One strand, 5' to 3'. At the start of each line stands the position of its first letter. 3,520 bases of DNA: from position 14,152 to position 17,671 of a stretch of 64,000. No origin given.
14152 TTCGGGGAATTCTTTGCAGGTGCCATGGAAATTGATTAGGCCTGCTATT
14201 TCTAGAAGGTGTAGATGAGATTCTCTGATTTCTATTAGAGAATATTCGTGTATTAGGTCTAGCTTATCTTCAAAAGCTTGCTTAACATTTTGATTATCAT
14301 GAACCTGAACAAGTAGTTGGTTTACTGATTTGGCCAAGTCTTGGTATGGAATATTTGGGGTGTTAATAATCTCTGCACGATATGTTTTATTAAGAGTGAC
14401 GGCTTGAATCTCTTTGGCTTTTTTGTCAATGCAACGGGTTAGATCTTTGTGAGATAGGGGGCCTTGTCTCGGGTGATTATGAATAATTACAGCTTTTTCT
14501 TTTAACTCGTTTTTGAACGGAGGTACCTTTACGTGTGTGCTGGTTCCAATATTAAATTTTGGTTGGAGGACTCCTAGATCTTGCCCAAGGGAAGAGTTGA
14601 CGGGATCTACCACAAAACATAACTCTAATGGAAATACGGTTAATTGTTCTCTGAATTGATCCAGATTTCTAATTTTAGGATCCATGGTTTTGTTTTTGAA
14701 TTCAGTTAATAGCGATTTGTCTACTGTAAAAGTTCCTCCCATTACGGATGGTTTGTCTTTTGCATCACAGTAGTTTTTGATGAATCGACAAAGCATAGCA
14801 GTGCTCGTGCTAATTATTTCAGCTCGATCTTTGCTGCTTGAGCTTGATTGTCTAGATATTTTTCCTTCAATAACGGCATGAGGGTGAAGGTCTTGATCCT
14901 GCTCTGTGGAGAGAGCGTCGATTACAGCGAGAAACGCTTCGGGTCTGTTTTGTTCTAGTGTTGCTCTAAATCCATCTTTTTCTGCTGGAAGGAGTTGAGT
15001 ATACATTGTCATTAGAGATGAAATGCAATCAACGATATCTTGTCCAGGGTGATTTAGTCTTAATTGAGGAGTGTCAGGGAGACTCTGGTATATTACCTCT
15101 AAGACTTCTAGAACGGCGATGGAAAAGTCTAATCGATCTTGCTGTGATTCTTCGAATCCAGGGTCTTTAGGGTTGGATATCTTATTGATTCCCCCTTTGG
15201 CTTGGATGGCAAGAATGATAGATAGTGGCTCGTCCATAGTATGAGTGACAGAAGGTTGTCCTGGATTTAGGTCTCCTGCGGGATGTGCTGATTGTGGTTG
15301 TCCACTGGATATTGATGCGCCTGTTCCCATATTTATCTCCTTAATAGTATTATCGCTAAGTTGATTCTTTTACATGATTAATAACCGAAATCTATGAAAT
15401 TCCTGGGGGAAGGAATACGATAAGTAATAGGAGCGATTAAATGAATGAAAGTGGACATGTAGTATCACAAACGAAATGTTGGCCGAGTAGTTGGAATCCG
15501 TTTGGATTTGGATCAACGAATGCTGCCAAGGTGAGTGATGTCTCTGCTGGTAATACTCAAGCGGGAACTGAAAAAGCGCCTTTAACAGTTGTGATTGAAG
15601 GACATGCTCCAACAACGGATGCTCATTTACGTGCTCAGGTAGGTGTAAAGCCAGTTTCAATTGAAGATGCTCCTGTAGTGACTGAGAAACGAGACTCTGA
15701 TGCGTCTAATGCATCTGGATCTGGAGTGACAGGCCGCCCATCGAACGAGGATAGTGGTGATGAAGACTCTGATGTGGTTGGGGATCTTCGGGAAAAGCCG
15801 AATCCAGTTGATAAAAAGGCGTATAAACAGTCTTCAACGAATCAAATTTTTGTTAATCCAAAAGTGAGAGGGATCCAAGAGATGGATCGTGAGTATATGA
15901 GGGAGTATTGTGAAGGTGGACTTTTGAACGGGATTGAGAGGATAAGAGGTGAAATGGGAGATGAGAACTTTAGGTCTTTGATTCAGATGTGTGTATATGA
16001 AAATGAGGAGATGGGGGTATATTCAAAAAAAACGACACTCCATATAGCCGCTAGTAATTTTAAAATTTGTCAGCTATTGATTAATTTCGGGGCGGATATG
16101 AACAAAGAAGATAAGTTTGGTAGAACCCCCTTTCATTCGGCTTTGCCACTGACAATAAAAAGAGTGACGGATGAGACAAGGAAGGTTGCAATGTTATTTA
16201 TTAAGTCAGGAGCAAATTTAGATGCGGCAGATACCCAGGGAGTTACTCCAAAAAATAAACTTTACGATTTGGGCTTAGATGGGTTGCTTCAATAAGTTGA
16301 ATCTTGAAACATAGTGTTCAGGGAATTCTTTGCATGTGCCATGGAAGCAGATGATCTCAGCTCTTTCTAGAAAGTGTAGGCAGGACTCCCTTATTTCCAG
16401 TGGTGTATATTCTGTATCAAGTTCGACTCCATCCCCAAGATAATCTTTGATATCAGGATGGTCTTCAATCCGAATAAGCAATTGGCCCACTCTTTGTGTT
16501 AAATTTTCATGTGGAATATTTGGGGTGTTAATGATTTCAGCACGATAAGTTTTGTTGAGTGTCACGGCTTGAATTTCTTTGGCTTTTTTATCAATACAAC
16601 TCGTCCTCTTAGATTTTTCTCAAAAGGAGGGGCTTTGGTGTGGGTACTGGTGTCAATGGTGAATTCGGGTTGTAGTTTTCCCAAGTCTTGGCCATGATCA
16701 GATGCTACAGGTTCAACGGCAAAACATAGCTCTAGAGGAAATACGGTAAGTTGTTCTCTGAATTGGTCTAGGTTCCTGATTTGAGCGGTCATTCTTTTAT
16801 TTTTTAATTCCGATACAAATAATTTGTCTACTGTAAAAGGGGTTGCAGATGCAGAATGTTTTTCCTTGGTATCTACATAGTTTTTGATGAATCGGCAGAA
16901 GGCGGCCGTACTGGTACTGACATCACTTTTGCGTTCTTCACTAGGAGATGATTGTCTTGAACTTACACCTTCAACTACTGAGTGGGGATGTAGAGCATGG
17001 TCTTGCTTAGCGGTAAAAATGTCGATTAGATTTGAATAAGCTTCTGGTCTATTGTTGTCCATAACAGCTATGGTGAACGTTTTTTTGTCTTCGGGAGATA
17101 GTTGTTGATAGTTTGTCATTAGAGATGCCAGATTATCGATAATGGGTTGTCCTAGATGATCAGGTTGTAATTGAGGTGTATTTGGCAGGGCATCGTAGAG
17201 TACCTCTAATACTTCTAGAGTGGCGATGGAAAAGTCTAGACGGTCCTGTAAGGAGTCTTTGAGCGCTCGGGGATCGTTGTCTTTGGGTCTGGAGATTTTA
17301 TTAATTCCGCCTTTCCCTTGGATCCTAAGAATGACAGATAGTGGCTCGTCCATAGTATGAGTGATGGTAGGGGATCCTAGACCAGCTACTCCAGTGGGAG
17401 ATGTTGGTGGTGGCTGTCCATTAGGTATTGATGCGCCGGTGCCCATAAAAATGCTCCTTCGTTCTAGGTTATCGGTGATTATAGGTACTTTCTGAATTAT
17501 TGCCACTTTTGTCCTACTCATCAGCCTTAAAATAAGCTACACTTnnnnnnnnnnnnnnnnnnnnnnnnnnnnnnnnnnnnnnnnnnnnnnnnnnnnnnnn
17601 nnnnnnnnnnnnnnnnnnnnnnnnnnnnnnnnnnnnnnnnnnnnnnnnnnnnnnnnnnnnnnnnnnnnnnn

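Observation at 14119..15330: Protein B1 combines an N-terminal eukaryotic N-myristoylation-like motif with a RadC/JAB-like HNHP..S..D metalloprotease motif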

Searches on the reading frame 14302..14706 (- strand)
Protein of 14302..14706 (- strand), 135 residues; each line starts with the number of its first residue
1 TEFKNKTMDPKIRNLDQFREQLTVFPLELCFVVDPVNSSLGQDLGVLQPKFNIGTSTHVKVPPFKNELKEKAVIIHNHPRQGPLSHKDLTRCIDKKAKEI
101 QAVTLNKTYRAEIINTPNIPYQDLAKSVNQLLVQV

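Call 88: search_solved_structures(query=A8, max_evalue=10, show_alignments=4)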
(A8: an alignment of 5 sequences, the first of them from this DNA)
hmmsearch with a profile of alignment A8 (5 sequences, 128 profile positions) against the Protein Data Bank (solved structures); distinct sequences matched with E-value up to 10: 14.
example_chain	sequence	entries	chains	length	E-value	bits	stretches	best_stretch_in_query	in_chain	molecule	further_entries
6krs_A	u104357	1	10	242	1.7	11.7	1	21-53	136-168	Peroxiredoxin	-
6krq_A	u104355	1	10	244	1.8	11.7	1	21-53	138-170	Peroxiredoxin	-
6krr_A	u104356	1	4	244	1.8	11.6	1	21-53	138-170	Peroxiredoxin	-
6krm_A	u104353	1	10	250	1.8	11.6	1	21-53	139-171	Peroxiredoxin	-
6krp_A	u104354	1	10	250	1.8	11.6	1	21-53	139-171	Peroxiredoxin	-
3a2w_A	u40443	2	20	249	1.8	11.6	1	21-53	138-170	Probable peroxiredoxin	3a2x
7c87_A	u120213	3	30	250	1.8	11.6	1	21-53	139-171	Peroxiredoxin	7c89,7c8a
6krk_A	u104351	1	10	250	1.8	11.6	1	21-53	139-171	Peroxiredoxin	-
7cqj_A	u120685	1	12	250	1.9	11.6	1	21-53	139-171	Peroxiredoxin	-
3a5w_A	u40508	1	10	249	1.9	11.6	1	21-53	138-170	Probable peroxiredoxin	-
1x0r_A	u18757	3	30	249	1.9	11.6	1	21-53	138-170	Probable peroxiredoxin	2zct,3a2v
2cv4_A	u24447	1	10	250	1.9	11.6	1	21-53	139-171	peroxiredoxin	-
5xbs_A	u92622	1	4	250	1.9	11.6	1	21-53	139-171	Peroxiredoxin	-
2e2g_A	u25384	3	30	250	1.9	11.6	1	21-53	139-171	Probable peroxiredoxin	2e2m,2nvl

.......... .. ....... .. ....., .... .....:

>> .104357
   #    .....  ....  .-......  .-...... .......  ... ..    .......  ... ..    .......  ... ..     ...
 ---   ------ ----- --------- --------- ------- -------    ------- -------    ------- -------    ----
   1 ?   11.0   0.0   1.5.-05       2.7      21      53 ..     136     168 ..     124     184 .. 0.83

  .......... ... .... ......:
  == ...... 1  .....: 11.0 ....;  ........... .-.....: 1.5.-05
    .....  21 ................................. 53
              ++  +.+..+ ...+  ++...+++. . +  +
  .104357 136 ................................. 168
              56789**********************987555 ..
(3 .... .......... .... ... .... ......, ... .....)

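Call 92: search_dna_similar(query=window:14302-14706:-, collection=plasmids, mode=protein, max_evalue=10, max_rows=25)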
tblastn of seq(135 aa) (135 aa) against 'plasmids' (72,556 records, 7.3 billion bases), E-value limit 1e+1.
No match.

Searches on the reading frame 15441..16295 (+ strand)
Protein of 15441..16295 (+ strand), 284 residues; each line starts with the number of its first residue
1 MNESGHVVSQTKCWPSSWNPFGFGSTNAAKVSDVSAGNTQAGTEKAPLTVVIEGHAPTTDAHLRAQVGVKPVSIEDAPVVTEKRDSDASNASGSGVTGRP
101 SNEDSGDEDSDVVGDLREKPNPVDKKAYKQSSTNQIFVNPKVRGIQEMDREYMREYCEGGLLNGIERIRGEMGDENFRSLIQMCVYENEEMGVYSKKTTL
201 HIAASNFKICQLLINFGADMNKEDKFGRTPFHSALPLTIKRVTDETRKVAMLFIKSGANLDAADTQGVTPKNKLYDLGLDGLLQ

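Call 3: search_protein_families(library=pfam, proteins=[window:15441-16295:+], max_evalue=1)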
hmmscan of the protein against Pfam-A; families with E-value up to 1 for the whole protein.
window:15441-16295:+ (284 aa): 4 families
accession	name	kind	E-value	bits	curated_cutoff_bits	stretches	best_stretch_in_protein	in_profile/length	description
PF00023.36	Ank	-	1.2e-06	28.9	21.1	1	198-225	4-33/33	Ankyrin repeat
PF12796.13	Ank_2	-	1.7e-06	28.9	27.3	1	180-235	12-68/90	Ankyrin repeats (3 copies)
PF13637.12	Ank_4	-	1.8e-06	28.5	22.7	1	201-235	2-38/50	Ankyrin repeats (many copies)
PF13857.12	Ank_5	-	0.27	12.1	27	0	198-232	18-54/56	Ankyrin repeats (many copies)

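Call 4: search_protein_families(library=ncbifam, proteins=[window:15441-16295:+], max_evalue=1)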
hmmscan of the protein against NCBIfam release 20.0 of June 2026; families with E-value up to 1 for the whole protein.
window:15441-16295:+ (284 aa): 6 families
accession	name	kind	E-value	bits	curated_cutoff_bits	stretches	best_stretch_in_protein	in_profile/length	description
NF043029.1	T4SS_AnkY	equivalog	3.3e-07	29.1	600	1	194-274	456-531/543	Dot/Icm T4SS effector AnkY/LegA9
NF043023.1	T4SS_AnkH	equivalog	0.0031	16.3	600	1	204-268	42-99/467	Dot/Icm T4SS effector AnkH/LegA3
NF041931.2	MzaA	equivalog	0.057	12.2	800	1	198-243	37-84/726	MZA anti-phage system associated sigma-70 family RNA polymerase sigma factor MzaA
NF043022.1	T4SS_AnkG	equivalog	0.12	11.1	500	1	195-269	364-438/455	Dot/Icm T4SS effector AnkG/AnkZ/LegA7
NF043028.1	T4SS_AnkX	equivalog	0.13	10.3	1400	1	201-269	690-764/938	Dot/Icm T4SS effector AnkN/AnkX/LegA8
TIGR00870.1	trp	subfamily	0.22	9.5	498.75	1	182-269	117-213/747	transient-receptor-potential calcium channel protein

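Call 14: search_protein_families(library=padloc, proteins=[window:15441-16295:+], max_evalue=1)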
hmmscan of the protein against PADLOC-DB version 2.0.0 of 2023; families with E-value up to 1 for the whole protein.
window:15441-16295:+ (284 aa): 2 families
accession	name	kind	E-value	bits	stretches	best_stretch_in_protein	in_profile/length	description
PDLC04783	PDC-M72A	-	0.00038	17.8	1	196-270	263-332/392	-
PDLC02908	Ankyrin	-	0.014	11.6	1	188-274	761-843/880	-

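Call 15: search_protein_families(library=phrogs, proteins=[window:15441-16295:+], max_evalue=1)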
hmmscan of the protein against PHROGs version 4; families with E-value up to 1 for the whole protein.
window:15441-16295:+ (284 aa): 3 families
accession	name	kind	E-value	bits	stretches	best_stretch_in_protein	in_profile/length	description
phrog_9262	-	unknown function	1.8e-10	41.7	1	188-272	36-113/253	-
phrog_9049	-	unknown function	2.3e-06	24.8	1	193-270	3121-3194/4700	-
phrog_16592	-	unknown function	0.00016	20.7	1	191-271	172-251/974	-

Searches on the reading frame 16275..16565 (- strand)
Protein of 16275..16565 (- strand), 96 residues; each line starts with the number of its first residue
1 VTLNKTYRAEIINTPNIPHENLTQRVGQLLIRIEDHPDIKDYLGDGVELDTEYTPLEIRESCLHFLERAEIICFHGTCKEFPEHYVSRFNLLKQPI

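Call 3: search_protein_families(library=pfam, proteins=[window:16275-16565:-], max_evalue=1)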
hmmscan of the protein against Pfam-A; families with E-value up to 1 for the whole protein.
window:16275-16565:- (96 aa): 0 families

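Call 4: search_protein_families(library=ncbifam, proteins=[window:16275-16565:-], max_evalue=1)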
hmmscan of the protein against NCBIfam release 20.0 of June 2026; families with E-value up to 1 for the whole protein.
window:16275-16565:- (96 aa): 1 family
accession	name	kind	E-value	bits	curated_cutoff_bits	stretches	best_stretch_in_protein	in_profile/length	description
NF010009.0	PRK13482.1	equivalog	0.18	10.9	201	1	25-61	33-68/357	DNA integrity scanning diadenylate cyclase DisA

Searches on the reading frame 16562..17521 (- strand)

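Call 3: search_protein_families(library=pfam, proteins=[window:16562-17521:-], max_evalue=1)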
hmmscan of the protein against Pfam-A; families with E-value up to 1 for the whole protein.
window:16562-17521:- (319 aa): 1 family
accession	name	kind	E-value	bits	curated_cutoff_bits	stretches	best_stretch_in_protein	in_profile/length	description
PF11543.14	UN_NPL4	-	0.01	16.8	21.9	1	62-99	4-41/80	Nuclear pore localisation protein NPL4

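Call 4: search_protein_families(library=ncbifam, proteins=[window:16562-17521:-], max_evalue=1)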
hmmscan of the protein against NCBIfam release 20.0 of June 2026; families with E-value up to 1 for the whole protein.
window:16562-17521:- (319 aa): 1 family
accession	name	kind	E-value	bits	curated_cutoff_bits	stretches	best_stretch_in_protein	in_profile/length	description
NF047333.1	Chlam_inc_CT214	subfamily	0.081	12.1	90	0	190-241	133-185/500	CT214 family putative inclusion membrane protein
